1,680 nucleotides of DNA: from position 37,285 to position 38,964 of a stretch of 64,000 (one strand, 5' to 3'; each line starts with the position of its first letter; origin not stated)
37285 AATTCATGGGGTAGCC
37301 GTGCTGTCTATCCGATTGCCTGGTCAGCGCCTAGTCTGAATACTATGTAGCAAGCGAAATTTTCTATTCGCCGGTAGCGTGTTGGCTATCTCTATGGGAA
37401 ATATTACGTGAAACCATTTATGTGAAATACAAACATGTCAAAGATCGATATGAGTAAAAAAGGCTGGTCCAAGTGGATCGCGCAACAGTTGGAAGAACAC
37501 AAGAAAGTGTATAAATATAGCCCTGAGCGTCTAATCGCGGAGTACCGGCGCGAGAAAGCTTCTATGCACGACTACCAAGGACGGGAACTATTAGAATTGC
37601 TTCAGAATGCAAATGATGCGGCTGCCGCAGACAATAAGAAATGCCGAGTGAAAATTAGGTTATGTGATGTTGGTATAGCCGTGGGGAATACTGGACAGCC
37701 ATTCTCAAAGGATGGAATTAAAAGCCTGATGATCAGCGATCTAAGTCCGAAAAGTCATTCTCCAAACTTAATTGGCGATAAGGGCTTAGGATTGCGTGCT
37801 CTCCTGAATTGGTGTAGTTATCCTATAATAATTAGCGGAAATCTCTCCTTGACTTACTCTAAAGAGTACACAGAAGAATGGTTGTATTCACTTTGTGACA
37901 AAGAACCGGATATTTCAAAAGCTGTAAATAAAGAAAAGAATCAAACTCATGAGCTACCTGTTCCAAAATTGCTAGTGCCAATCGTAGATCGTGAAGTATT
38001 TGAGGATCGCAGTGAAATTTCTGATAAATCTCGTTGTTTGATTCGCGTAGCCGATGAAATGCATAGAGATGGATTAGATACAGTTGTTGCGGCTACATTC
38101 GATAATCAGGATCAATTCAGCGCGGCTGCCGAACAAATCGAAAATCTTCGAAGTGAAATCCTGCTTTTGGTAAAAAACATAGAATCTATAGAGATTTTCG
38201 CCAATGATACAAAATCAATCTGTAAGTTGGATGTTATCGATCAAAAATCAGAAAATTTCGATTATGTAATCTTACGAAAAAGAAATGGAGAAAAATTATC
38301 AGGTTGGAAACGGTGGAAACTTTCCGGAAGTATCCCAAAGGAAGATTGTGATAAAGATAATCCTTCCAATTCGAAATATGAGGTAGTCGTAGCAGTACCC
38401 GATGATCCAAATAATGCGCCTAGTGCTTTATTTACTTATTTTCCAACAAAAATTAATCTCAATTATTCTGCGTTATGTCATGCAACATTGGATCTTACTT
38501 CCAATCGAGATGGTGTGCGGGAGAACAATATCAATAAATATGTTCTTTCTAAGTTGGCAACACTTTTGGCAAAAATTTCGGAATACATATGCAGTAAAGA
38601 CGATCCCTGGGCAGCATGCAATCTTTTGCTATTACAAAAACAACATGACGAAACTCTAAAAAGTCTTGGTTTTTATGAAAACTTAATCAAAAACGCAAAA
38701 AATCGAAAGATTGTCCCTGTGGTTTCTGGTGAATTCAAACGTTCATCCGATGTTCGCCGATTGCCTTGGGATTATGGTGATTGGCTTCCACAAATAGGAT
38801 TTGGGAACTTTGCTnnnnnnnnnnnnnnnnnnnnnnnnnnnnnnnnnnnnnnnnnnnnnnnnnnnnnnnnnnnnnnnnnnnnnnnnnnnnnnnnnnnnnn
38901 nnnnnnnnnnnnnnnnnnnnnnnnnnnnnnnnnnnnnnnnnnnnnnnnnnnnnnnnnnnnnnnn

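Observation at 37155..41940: AT-rich ~4.8-kb single-gene islet between tRNA-Met and argG, with no mobility genes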

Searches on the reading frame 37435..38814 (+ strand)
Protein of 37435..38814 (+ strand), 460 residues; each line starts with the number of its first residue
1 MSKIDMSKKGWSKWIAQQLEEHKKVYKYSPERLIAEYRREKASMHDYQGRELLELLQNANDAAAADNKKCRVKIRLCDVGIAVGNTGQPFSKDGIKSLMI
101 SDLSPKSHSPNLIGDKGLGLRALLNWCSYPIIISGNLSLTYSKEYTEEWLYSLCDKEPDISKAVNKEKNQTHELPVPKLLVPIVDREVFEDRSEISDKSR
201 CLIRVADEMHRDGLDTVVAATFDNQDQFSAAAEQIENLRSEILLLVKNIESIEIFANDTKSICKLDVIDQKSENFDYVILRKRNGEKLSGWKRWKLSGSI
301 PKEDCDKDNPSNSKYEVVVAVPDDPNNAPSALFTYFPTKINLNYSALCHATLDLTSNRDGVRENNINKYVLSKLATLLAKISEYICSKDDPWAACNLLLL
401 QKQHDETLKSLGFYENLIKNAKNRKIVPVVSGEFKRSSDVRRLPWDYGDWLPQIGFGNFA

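Call 58: predict_structure(alignment_id=A2)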
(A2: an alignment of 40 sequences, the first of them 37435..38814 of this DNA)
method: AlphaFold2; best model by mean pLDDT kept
length: 460 residues; sequences in the alignment: 40
mean_pLDDT: 88.1   pTM: 0.85
mean pLDDT of the five models: 88.1, 87.3, 86.0, 85.3, 84.0
residues with pLDDT >= 90: 300; 70-90: 116; 50-70: 31; < 50: 13
segments of 3 or more residues with pLDDT < 50: 451-460
pLDDT, mean of each block of 10 residues (from residue 1): 76 95 96 95 89 92 90 95 95 90 62 73 93 95 94 97 98 95 84 84 95 97 95 90 89 85 74 80 86 94 82 88 89 87 93 85 94 97 93 91 93 97 93 91 61 44
secondary structure, 60 per line:
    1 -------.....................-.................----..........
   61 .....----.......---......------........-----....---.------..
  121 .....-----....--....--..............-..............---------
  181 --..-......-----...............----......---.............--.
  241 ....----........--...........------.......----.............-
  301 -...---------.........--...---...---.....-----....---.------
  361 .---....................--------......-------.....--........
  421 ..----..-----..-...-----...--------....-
elements in order: H8-28 H30-46 H51-65 E70-76 E80-85 H92-99 H105-108 H119-125 E131-134 E137-140 H143-156 H158-171 H186-191 H197-211 E216-221 H225-237 H240-244 E249-256 E259-269 E276-282 E287-299 E314-322 E331-333 E337-341 E347-350 H365-384 H393-398 H406-410 H413-422 H456-459

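Call 62: fold_search(model_id=the predicted structure, library=pdb)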
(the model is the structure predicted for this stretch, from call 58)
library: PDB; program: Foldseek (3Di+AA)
matches with E <= 10: 820; with E <= 0.001: 160
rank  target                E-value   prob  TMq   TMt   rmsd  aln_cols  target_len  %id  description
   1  9a6t_B                2.2e-07  1.00  0.36  0.29  12.2       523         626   12  Integrative model of DNAK-HTPG by crosslinking MS and deep learning (released 2024-09-18)
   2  5hph_A                9.1e-07  1.00  0.35  0.34   9.5       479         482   11  Structure of TRAP1 fragment (released 2016-08-10)
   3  6xlg_A                9.1e-07  1.00  0.32  0.26  11.7       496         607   12  Full-length Hsc82 in complex with two Aha1 CTD in the presence of ATPgammaS (released 2021-06-30)
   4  8gft_A                1.0e-06  1.00  0.36  0.27  12.7       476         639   11  Hsp90 provides platform for CRaf dephosphorylation by PP5 (released 2023-05-03)
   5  8eoa_A                1.1e-06  1.00  0.38  0.30  10.9       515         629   10  Cryo-EM structure of human HSP90B-AIPL1 complex (released 2023-01-25)
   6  7zub_A                1.1e-06  1.00  0.34  0.27  11.7       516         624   11  Cryo-EM structure of the indirubin-bound Hsp90-XAP2-AHR complex (released 2022-11-23)
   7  8eob_B                1.2e-06  1.00  0.37  0.29  10.2       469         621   10  Cryo-EM structure of human HSP90B in the closed state (released 2023-01-25)
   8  6xlc_A                1.2e-06  1.00  0.29  0.24  11.4       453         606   10  Full-length Hsc82 bound to AMPPNP (released 2021-06-30)
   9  8ffv_A                1.4e-06  1.00  0.38  0.30  10.6       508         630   11  Cryo-EM structure of the GR-Hsp90-FKBP52 complex (released 2023-11-01)
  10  8eob_A                1.9e-06  1.00  0.38  0.30  10.7       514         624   10  Cryo-EM structure of human HSP90B in the closed state (released 2023-01-25)
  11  8u1l_A                2.2e-06  1.00  0.37  0.29  13.0       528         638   11  Cryo-EM structure of the RAF1-HSP90-CDC37 complex in the closed state (released 2024-03-13)
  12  7exp_B                2.4e-06  1.00  0.36  0.29   8.2       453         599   12  Crystal structure of zebrafish TRAP1 with AMPPNP and MitoQ (released 2022-01-05)
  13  6xld_B                2.7e-06  1.00  0.35  0.28  11.1       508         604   13  Full-length Hsc82 in complex with Aha1 CTD in the presence of AMPPNP (released 2021-06-30)
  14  4iyn_A                2.8e-06  1.00  0.29  0.24  10.5       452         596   10  Structure of mitochondrial Hsp90 (TRAP1) with ADP-ALF4- (released 2014-01-22)
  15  7zr0_B                3.0e-06  1.00  0.35  0.27  12.3       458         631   11  CryoEM structure of HSP90-CDC37-BRAF(V600E) complex. (released 2022-12-14)
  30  5v44_C                8.3e-06  1.00  0.26  0.45   6.7       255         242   17  Crystal structure of the SR1 domain of human sacsin (released 2017-05-24)
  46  5v44_A                3.0e-05  1.00  0.26  0.47   6.3       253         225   17  Crystal structure of the SR1 domain of human sacsin (released 2017-05-24)
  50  5v47_B                3.8e-05  1.00  0.25  0.45   7.1       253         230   16  Crystal structure of the SR1 domain of lizard sacsin (released 2017-05-24)
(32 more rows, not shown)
